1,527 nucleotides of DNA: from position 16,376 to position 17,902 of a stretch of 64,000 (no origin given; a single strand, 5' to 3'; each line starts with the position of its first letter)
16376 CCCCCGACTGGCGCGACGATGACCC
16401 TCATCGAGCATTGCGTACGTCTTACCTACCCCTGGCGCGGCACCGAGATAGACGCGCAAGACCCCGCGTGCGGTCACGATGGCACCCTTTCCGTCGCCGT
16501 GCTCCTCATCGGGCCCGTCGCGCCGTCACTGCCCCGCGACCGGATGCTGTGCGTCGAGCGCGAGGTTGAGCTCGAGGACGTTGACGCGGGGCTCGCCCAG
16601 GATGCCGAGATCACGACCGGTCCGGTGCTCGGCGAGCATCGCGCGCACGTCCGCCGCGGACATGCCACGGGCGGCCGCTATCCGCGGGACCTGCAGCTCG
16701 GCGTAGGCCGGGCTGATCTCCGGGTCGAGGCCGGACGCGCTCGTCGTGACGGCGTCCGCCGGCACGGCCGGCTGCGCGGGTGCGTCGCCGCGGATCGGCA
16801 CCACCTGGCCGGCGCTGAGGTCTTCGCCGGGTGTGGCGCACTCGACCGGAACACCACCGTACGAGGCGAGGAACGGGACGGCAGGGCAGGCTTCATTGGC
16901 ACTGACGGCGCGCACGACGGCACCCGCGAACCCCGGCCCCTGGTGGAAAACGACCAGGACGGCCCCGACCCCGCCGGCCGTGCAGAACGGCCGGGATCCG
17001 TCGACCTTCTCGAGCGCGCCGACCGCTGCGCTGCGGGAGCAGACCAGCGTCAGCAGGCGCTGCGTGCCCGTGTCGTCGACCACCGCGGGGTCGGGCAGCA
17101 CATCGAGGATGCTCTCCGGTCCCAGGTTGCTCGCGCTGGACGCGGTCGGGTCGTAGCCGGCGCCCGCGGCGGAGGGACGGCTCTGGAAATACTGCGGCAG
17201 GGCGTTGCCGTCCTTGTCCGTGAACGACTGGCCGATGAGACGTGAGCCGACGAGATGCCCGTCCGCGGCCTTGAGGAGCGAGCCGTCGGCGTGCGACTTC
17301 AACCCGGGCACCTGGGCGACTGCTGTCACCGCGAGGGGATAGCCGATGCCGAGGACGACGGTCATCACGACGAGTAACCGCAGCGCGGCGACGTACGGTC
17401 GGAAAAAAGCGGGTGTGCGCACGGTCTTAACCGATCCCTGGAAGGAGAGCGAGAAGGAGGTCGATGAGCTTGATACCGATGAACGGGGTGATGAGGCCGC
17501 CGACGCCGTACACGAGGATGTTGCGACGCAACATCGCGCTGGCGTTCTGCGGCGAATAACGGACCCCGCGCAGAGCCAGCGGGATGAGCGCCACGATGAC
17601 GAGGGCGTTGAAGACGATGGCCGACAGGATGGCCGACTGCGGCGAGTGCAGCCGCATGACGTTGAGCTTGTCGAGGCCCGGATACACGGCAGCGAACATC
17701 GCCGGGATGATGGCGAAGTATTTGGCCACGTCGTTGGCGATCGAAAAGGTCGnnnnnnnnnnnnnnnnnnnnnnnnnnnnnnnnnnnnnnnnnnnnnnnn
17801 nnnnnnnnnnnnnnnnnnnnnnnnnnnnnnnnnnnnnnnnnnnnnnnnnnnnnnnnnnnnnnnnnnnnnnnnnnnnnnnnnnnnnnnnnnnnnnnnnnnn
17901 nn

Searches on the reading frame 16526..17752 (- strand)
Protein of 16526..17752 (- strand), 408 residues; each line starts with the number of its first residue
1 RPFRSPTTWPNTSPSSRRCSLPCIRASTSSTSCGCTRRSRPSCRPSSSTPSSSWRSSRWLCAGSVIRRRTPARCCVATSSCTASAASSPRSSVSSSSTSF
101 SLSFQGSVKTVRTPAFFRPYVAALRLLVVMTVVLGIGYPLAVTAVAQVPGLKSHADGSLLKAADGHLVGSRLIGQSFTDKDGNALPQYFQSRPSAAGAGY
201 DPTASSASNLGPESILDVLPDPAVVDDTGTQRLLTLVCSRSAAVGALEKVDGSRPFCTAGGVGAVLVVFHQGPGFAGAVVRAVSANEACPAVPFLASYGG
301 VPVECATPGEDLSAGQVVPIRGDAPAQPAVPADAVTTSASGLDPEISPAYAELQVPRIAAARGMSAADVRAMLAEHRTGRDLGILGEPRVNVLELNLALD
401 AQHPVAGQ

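Call 12: search_protein_families(library=pfam, proteins=[window:16526-17752:-], max_evalue=0.001)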
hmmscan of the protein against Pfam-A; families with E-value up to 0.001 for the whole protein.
window:16526-17752:- (408 aa): 1 family
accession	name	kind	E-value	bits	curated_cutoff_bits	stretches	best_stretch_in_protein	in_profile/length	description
PF02669.20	KdpC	-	1.3e-57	194.9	24.1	2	327-400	108-181/182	K+-transporting ATPase, c chain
